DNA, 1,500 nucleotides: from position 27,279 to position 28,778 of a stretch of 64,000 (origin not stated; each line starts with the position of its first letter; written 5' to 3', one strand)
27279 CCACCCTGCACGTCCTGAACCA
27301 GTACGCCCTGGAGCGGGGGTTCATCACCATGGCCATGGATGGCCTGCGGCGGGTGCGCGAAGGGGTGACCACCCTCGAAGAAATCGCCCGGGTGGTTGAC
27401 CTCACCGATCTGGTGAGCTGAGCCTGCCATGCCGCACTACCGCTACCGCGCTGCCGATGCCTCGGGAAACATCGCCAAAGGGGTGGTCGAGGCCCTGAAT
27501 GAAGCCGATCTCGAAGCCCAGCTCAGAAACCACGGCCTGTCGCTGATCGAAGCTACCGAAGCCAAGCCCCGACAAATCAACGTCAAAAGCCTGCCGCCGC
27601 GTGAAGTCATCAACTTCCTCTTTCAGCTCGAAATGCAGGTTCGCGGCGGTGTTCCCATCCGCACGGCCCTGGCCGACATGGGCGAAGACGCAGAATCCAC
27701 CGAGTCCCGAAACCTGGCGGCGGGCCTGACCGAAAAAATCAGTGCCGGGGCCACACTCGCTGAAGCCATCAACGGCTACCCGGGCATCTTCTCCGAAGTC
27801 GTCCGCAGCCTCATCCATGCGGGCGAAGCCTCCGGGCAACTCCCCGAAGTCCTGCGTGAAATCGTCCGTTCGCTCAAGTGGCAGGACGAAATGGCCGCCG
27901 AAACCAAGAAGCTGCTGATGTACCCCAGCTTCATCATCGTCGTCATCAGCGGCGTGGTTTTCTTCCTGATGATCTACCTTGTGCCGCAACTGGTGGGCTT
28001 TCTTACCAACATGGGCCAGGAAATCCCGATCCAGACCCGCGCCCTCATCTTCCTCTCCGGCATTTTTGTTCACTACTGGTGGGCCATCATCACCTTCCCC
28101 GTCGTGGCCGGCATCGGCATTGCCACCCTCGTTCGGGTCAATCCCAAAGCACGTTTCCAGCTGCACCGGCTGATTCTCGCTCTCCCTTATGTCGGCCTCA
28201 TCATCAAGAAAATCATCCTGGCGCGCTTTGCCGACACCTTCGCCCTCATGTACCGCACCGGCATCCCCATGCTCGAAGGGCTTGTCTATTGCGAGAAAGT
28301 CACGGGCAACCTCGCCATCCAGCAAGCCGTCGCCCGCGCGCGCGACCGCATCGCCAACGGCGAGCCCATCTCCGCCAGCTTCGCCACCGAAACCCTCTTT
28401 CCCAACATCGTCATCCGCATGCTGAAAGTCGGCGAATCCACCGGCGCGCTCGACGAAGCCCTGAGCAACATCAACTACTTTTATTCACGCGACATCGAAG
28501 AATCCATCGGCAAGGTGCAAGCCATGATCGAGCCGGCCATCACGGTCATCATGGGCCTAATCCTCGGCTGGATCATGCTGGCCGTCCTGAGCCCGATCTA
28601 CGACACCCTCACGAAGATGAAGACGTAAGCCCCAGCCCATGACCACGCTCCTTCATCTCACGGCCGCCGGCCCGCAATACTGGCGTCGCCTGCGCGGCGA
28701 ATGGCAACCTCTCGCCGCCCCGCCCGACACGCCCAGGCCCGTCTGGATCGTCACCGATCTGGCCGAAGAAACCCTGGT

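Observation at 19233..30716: Complete-looking MSHA/T2SS-like secretin-ATPase-platform locus with no filament subunit genes and non-canonical organisation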

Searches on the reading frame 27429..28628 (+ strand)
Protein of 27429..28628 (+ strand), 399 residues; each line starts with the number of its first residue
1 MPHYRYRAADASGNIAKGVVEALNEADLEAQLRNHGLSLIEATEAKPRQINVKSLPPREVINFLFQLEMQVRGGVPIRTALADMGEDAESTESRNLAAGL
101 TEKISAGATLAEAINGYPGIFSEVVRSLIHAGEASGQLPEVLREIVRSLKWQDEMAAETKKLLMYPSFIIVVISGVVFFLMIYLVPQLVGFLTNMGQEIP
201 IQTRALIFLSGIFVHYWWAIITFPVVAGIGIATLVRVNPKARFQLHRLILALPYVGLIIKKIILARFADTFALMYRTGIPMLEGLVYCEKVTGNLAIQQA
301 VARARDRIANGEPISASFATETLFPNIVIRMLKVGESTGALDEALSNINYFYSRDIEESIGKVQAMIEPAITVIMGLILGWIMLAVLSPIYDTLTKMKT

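Call 4: search_protein_families(library=pfam, proteins=[window:27429-28628:+], max_evalue=0.01)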
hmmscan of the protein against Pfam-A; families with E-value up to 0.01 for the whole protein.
window:27429-28628:+ (399 aa): 1 family
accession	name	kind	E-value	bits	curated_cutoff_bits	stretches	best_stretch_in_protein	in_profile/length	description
PF00482.28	T2SSF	-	1.6e-48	164.2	25.2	2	267-389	1-125/125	Type II secretion system (T2SS), protein F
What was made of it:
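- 27429..28628 (+): GspF/MshG-type inner-membrane platform protein. Two T2SSF domains at 1.6e-48 (call 4).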

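Call 5: search_protein_families(library=ncbifam, proteins=[window:27429-28628:+], max_evalue=0.01)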
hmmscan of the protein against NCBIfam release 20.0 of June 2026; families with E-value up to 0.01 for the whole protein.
window:27429-28628:+ (399 aa): 7 families
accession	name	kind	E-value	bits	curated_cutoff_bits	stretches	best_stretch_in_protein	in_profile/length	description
TIGR02120.1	GspF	equivalog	7.3e-89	298.8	424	1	4-392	1-396/401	type II secretion system inner membrane protein GspF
NF052607.1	T4PiliAsmPilCThrm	equivalog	4.6e-68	230.2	700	1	1-396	1-403/406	type IV pilus assembly protein PilC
NF052606.1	T4PiliAsmPilCMyx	equivalog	1.1e-63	215.5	700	1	2-393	20-414/419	type IV pilus assembly protein PilC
NF007861.0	PRK10573.1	equivalog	1.4e-62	212.1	401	1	4-392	7-393/401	protein transport protein HofC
NF047826.1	T3SSXpsF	equivalog_domain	3.9e-62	210.3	650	1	1-393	1-400/405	type II secretion system protein XpsF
NF041012.2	T4P_ComGB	equivalog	5e-35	121.4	240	1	61-394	4-331/332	competence type IV pilus assembly protein ComGB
NF045751.1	MPN385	equivalog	0.0012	19.6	120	0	332-395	38-101/105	MPN385 family protein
